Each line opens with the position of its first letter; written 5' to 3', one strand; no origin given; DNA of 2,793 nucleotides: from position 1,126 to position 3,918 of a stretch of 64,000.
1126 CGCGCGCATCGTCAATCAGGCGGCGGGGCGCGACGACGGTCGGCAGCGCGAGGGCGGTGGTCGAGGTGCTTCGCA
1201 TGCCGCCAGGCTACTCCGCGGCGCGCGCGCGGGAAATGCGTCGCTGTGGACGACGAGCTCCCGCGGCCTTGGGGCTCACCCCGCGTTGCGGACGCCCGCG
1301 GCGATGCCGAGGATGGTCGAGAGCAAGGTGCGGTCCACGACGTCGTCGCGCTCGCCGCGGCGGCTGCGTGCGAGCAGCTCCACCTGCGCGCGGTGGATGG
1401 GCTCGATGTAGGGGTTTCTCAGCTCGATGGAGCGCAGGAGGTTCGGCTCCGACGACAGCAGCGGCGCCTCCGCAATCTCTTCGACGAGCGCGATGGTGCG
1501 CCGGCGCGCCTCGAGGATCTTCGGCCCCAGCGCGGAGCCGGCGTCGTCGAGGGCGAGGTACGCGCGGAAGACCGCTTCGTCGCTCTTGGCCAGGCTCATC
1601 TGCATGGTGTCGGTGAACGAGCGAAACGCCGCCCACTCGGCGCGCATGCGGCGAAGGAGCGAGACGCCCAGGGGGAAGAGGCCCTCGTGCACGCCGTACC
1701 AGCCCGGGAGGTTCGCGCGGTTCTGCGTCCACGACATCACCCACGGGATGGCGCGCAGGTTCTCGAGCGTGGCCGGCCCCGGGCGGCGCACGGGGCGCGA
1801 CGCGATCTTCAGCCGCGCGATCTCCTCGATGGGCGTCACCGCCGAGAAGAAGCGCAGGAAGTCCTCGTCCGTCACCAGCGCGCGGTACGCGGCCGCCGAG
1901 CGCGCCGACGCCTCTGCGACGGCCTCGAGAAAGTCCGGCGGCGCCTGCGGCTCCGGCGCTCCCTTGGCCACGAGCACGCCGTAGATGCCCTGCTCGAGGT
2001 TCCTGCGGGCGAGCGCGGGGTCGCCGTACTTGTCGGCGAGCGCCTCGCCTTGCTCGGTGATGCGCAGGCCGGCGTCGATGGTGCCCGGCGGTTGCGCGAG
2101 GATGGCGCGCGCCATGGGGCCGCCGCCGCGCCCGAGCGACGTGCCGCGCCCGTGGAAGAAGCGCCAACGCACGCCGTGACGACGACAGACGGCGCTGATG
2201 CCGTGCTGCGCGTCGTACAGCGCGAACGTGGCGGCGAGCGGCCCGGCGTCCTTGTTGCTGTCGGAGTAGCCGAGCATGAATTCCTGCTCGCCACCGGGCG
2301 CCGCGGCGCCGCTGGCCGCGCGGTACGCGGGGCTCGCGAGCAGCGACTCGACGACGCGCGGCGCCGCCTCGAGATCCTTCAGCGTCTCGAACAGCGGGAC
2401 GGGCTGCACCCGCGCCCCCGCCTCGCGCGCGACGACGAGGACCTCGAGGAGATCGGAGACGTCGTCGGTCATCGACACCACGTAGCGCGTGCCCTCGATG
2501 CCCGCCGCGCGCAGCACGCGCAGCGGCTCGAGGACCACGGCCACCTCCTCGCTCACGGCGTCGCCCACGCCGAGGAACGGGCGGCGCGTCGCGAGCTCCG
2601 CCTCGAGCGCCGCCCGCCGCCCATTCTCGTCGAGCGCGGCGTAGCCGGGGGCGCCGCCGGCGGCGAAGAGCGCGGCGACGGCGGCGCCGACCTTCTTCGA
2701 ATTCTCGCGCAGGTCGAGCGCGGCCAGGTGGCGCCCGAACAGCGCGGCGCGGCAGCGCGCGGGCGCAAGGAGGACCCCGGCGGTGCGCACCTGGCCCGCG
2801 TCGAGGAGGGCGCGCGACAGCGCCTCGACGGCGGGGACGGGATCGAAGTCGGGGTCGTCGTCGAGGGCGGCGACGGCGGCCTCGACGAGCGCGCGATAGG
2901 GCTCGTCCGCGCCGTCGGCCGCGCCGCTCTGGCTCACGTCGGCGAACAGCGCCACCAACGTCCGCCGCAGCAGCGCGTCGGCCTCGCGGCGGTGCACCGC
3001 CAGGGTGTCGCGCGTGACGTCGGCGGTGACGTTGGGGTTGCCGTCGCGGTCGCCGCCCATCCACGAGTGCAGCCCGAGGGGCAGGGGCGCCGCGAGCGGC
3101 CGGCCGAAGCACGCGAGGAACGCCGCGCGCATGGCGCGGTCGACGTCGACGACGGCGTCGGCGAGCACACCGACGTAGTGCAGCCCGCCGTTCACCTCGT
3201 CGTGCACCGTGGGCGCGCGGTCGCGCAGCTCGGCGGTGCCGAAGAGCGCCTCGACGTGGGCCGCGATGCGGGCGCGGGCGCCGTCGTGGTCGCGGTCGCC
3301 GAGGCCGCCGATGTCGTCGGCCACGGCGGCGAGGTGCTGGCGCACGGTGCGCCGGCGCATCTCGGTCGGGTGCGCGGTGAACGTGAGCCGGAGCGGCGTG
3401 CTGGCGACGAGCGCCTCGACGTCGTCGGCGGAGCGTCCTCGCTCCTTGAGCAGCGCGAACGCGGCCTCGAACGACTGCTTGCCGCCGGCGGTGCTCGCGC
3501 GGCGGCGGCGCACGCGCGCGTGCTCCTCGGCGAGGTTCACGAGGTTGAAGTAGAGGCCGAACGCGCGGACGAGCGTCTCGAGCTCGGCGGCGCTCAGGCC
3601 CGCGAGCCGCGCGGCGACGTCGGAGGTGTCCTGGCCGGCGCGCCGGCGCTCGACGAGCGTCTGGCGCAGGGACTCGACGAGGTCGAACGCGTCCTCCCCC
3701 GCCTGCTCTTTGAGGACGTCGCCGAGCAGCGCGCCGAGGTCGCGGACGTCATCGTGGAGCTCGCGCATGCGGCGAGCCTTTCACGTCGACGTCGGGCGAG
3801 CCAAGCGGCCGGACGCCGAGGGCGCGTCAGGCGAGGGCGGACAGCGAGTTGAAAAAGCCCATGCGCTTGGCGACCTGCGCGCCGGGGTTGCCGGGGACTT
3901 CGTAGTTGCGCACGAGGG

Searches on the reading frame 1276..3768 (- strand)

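Call 50: search_protein_families(library=pfam, proteins=[window:1276-3768:-], max_evalue=0.001)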
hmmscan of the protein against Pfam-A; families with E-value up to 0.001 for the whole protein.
window:1276-3768:- (830 aa): 1 family
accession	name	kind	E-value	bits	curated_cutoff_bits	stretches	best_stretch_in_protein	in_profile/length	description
PF00311.23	PEPcase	-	3.8e-215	717.2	22.4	2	314-830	373-919/919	Phosphoenolpyruvate carboxylase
